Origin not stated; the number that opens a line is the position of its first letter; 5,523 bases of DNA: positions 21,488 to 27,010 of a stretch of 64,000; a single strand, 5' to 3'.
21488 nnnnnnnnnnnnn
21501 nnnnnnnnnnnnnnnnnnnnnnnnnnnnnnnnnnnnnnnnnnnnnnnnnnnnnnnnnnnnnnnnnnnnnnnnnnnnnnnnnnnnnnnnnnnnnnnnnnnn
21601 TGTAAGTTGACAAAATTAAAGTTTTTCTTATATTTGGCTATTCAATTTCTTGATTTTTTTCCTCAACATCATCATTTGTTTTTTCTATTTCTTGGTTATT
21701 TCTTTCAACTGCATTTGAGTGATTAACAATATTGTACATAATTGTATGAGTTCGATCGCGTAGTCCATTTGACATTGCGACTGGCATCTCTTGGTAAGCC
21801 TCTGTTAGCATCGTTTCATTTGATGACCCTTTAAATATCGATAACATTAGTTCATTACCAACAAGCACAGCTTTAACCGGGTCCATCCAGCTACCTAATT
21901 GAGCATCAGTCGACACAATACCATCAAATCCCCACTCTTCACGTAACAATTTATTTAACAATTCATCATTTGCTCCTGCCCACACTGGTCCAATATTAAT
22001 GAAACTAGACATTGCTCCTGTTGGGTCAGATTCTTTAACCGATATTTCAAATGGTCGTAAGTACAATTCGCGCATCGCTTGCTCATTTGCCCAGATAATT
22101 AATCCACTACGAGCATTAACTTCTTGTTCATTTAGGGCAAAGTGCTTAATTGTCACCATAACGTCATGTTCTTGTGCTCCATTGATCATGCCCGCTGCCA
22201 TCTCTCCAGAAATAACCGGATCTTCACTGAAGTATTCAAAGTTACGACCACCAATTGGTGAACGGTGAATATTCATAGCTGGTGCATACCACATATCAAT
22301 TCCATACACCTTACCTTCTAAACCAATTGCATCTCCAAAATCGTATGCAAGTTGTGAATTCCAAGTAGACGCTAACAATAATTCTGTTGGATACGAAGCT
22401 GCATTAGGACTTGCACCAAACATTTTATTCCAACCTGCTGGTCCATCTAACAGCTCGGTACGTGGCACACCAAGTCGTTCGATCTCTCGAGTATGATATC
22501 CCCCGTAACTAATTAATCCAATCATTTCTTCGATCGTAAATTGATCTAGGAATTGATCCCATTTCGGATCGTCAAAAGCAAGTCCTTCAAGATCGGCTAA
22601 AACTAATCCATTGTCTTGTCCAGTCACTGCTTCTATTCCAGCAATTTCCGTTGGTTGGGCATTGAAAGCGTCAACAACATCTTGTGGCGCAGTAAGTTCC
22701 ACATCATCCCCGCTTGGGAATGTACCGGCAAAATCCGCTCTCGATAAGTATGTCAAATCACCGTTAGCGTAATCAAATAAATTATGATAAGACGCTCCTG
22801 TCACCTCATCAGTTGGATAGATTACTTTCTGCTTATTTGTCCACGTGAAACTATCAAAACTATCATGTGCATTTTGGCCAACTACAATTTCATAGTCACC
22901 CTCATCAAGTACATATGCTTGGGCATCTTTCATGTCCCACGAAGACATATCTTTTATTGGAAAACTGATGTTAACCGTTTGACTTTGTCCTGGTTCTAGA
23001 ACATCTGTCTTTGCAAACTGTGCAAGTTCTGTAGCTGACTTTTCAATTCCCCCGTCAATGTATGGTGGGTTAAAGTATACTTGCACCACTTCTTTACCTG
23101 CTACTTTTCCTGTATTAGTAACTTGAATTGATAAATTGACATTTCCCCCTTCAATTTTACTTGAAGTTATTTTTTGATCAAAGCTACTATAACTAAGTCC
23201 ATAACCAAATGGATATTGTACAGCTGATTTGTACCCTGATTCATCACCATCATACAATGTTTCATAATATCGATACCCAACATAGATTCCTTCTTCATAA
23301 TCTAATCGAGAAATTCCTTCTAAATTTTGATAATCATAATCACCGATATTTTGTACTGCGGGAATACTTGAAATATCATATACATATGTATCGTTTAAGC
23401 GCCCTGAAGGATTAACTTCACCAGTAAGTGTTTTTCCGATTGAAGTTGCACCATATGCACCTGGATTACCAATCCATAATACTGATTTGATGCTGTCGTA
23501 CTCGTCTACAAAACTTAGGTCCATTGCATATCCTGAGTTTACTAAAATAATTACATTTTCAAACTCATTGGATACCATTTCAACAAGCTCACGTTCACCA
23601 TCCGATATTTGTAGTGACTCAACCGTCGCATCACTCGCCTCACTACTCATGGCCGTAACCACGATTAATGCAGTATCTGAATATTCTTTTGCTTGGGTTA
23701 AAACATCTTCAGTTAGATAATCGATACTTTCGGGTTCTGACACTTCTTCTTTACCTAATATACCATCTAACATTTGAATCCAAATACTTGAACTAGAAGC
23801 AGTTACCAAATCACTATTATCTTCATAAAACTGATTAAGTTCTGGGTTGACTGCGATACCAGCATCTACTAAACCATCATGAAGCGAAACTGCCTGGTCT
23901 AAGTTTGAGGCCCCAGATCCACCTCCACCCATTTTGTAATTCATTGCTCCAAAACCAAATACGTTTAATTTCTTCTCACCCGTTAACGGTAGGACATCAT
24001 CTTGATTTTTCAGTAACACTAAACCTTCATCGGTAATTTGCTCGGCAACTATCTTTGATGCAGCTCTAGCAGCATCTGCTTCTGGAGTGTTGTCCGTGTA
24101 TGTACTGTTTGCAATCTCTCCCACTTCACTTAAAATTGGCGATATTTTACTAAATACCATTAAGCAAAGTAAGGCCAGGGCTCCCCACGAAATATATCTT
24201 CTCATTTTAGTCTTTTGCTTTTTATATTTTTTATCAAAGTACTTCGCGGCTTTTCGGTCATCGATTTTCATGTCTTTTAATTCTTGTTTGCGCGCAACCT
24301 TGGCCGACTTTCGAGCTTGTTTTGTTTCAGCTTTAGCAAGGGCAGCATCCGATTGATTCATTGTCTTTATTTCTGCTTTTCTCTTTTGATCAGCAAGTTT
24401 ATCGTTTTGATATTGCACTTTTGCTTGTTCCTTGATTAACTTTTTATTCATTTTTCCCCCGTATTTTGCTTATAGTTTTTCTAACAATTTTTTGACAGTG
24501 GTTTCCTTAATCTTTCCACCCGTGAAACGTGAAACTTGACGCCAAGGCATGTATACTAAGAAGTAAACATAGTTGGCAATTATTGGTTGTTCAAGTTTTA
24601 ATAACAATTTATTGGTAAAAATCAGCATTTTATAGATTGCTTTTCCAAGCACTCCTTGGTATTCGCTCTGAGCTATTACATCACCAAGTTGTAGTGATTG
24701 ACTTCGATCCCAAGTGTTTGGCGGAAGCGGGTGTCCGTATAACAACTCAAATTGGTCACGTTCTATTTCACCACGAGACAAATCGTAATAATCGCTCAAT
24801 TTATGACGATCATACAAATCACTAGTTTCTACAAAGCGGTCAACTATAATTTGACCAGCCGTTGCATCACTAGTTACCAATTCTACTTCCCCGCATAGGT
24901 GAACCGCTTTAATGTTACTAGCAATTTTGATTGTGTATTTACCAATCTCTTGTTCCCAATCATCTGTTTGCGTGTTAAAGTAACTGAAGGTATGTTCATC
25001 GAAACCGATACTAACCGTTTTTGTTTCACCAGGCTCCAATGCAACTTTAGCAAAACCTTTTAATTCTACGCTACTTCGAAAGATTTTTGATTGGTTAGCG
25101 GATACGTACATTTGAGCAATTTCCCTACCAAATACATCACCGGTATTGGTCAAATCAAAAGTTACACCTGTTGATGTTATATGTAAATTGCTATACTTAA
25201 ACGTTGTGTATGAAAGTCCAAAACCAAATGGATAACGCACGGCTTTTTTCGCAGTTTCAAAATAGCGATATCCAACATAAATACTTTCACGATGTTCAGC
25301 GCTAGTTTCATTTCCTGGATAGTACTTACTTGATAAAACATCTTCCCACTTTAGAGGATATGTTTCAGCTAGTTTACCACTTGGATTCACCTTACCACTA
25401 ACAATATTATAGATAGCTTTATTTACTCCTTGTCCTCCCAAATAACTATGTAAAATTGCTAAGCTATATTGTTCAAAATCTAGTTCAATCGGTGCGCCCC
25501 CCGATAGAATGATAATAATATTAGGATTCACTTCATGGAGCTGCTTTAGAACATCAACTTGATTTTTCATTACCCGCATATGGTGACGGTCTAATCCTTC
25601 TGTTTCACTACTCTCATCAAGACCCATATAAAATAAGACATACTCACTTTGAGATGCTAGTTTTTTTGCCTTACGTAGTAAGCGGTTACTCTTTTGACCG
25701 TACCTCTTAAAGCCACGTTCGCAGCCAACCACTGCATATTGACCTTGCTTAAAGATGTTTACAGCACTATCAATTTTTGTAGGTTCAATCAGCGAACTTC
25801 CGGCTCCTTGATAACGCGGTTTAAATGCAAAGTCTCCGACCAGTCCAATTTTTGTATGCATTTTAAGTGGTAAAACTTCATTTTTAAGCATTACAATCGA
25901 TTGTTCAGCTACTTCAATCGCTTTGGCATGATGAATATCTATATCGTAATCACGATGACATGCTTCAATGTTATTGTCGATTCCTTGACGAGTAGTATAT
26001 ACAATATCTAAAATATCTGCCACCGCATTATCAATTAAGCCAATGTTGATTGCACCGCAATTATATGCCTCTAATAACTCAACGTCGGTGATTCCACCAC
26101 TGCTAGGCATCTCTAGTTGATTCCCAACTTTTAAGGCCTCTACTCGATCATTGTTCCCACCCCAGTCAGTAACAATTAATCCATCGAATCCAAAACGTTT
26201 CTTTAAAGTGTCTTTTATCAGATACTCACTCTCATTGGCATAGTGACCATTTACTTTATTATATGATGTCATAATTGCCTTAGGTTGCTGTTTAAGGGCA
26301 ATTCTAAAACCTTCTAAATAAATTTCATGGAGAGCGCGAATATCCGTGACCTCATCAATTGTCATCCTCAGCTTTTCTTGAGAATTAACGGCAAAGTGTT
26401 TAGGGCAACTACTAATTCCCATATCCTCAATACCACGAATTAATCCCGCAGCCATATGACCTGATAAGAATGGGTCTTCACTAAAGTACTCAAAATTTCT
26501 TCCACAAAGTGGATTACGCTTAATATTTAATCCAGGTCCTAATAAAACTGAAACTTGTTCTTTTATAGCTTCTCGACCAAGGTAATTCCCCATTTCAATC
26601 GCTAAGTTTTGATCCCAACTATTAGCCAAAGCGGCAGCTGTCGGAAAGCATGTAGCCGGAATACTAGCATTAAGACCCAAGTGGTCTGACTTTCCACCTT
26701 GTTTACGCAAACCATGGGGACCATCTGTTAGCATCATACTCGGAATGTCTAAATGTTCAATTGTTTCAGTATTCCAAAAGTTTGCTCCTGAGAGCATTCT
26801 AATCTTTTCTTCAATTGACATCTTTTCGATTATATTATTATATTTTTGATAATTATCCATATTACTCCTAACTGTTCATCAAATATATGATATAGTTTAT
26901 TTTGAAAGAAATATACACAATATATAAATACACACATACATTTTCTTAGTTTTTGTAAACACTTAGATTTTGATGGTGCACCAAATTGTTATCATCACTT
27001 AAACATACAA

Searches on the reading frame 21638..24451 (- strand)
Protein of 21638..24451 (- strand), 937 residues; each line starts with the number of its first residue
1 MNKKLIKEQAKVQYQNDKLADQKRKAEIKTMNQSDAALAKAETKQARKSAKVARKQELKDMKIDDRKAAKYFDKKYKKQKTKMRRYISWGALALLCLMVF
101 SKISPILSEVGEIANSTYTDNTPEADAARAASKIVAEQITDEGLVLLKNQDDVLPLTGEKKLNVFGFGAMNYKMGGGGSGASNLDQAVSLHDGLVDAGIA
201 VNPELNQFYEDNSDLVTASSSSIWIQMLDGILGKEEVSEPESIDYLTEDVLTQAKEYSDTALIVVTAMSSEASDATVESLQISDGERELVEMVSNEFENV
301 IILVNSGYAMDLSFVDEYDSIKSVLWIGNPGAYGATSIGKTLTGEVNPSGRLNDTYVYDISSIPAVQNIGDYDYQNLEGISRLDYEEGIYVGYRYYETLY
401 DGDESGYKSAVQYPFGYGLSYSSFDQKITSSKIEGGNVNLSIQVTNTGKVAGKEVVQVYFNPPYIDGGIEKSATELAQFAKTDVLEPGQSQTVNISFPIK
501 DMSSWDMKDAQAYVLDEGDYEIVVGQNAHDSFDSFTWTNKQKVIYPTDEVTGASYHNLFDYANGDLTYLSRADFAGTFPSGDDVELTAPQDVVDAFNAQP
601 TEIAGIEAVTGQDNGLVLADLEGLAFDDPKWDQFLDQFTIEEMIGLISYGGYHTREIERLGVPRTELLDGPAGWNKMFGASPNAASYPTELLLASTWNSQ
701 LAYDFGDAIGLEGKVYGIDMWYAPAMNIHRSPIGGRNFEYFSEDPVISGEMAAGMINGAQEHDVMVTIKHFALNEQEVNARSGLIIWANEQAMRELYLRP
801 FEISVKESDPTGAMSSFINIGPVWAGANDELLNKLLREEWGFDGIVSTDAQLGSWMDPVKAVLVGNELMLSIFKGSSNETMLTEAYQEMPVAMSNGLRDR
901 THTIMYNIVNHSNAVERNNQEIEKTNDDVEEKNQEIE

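Call 61: search_protein_families(library=ncbifam, proteins=[window:21638-24451:-], max_evalue=1e-10)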
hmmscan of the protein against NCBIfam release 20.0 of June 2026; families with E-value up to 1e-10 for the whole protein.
window:21638-24451:- (937 aa): 7 families
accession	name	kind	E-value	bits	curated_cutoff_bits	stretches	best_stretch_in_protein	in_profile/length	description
NF041610.1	alph_arabinopyran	equivalog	1.1e-91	308.2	1300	2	638-870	3-241/738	exo-alpha-(1->6)-L-arabinopyranosidase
NF052330.1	BetGlucosiCelf0468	equivalog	2e-80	271.1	1300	2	635-849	3-222/817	beta-d-glucosidase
NF052329.1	XyloArabinsidase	equivalog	1.1e-53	182.4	1050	2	682-849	106-273/750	beta-xylosidase/alpha-l-arabinosidase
NF011678.0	PRK15098.1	equivalog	4.4e-52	177.5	666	2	119-529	374-755/765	beta-glucosidase BglX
NF041776.1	xylosidase_Xyl3A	equivalog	1.7e-48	165.3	1250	2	281-530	620-838/846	xylan 1,4-beta-xylosidase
NF041579.1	betaxyl_Flavo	equivalog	3.1e-41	141.3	1350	2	629-850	35-257/716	beta-xylosidase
NF052331.1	Bet13-16Glucosase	equivalog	4.5e-41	140.8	1330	2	682-850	91-264/750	exo-beta-d-1,3/1,6-glucosidase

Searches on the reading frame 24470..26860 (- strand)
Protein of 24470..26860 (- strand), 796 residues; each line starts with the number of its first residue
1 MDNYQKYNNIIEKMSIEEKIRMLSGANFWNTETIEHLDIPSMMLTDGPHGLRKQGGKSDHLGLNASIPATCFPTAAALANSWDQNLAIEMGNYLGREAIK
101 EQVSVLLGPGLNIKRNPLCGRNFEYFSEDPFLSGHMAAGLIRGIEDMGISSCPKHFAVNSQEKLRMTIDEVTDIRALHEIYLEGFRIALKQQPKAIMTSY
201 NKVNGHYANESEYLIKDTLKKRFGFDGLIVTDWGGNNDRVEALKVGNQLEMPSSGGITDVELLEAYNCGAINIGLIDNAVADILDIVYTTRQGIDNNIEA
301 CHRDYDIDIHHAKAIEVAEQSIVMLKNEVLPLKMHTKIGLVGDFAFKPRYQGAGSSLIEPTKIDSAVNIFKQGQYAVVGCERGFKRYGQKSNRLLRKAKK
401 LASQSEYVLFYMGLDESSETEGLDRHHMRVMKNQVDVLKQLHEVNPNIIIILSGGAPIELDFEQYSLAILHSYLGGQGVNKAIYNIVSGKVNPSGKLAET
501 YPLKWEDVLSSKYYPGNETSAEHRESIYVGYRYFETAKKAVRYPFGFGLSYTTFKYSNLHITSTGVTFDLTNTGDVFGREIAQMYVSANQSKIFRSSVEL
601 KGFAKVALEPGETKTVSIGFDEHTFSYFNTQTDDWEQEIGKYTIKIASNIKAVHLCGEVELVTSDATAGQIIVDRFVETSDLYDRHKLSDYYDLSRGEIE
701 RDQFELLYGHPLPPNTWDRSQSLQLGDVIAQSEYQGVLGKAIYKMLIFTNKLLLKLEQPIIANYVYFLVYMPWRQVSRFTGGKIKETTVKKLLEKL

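Call 61: search_protein_families(library=ncbifam, proteins=[window:24470-26860:-], max_evalue=1e-10)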
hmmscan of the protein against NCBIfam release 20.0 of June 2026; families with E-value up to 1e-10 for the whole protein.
window:24470-26860:- (796 aa): 7 families
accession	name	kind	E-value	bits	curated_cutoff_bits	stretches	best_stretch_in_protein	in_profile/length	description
NF041610.1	alph_arabinopyran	equivalog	4.5e-195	650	1300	1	13-661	2-653/738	exo-alpha-(1->6)-L-arabinopyranosidase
NF052330.1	BetGlucosiCelf0468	equivalog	3.5e-102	343.1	1300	2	10-365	2-366/817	beta-d-glucosidase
NF041579.1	betaxyl_Flavo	equivalog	5.6e-64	216.5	1350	2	274-651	317-704/716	beta-xylosidase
NF011678.0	PRK15098.1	equivalog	5.5e-62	210.3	666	2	390-653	487-757/765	beta-glucosidase BglX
NF041776.1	xylosidase_Xyl3A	equivalog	2.2e-59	201.3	1250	2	422-647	613-833/846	xylan 1,4-beta-xylosidase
NF052329.1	XyloArabinsidase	equivalog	2e-57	194.8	1050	2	66-345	105-402/750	beta-xylosidase/alpha-l-arabinosidase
NF052331.1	Bet13-16Glucosase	equivalog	3.2e-47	161.2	1330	2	69-336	93-383/750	exo-beta-d-1,3/1,6-glucosidase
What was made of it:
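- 24470..26860 (-): GH3 #2 (796 aa), a BglB-type exo-glycosidase and the first gene of the divergent pair presumed to be regulated. No NCBIfam equivalog cut-off is reached (call 61).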

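Call 62: search_solved_structures(query=window:24470-26860:-, max_evalue=1e-30)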
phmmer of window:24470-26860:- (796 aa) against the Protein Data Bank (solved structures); distinct sequences matched with E-value up to 1e-30: 46.
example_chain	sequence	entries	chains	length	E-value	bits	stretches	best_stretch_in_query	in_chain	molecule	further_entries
7ms2_A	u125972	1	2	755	8.3e-180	603.2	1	9-659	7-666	Thermostable beta-glucosidase B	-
8j9f_A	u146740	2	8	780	9.5e-174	583.1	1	8-690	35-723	Beta-glucosidase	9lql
5wab_A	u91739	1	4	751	2.8e-154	518.7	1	11-666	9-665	Putative beta-glucosidase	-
3abz_A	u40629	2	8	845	5.4e-110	372.3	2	9-454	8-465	Beta-glucosidase I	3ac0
2x40_A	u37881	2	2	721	3e-107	363.2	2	29-361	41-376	BETA-GLUCOSIDASE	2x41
2x42_A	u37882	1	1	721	3.6e-106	359.6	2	29-361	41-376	BETA-GLUCOSIDASE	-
8idz_A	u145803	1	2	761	3.1e-91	310.2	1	21-399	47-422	Beta-glucosidase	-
8va7_A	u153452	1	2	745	2.6e-89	303.9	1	8-656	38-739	Glycoside hydrolase family 3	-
7pjj_A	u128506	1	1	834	4e-89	303.3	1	13-366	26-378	Beta-glucosidase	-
5k6l_A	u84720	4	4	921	3.7e-70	240.5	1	31-239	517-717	B-GLUCOSIDASE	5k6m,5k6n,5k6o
5wug_A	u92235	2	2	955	2.5e-69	237.8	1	38-241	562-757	Beta-glucosidase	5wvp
3zyz_A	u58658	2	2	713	4.2e-69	237.1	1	4-346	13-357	BETA-D-GLUCOSIDE GLUCOHYDROLASE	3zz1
4i8d_A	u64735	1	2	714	4.3e-69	237.1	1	4-346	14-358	Beta-D-glucoside glucohydrolase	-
4i3g_A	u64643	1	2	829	1.7e-68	235.1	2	415-648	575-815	Beta-glucosidase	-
6jxg_A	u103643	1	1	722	3.3e-62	214.3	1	13-346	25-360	Beta-glucosidase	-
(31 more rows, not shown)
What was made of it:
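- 24470..26860 (-): PDB 7ms2 beta-glucosidase B, 8e-180 (call 62).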
